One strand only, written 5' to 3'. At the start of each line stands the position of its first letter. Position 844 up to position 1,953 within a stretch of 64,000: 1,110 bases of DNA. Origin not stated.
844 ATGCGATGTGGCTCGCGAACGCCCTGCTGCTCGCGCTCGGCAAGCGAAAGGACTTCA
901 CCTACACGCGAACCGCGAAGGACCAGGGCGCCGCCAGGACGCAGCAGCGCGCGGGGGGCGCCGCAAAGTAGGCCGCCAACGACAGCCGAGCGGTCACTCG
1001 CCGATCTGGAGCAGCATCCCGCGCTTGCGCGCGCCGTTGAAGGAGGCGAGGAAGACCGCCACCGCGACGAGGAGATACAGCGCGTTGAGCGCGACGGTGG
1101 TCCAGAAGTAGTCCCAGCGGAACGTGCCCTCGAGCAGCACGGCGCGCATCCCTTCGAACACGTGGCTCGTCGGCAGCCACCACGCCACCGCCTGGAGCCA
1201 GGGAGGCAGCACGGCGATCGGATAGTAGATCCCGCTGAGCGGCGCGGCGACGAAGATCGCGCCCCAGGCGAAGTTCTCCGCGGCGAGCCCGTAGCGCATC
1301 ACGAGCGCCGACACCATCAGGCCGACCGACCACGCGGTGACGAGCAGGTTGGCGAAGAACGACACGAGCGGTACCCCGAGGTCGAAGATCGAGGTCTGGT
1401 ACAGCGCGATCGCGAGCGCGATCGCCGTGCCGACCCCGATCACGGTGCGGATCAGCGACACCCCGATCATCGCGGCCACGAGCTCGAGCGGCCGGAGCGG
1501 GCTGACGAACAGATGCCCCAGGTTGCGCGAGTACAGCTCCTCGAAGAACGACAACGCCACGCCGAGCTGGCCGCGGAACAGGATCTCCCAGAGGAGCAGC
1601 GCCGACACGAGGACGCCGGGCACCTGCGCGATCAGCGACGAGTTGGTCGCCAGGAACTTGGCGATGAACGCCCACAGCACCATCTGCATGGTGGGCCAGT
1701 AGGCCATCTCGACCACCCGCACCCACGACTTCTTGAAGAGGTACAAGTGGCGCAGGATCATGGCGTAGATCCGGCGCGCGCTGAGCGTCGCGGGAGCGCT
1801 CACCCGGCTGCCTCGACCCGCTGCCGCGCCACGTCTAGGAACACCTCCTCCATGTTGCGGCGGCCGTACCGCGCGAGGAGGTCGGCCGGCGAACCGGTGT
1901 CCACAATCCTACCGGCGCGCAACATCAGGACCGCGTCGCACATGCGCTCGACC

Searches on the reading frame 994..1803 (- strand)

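Call 46: search_protein_families(library=pfam, proteins=[window:994-1803:-], max_evalue=0.001)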
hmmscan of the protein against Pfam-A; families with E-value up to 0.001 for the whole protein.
window:994-1803:- (269 aa): 2 families
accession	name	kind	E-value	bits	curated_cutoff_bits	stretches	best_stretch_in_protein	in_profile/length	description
PF01061.29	ABC2_membrane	-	6e-12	46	26.9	1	26-223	13-210/211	ABC-2 type transporter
PF12698.13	ABC2_membrane_3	-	2.5e-08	33.9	31.6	1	64-253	163-343/347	ABC-2 family transporter protein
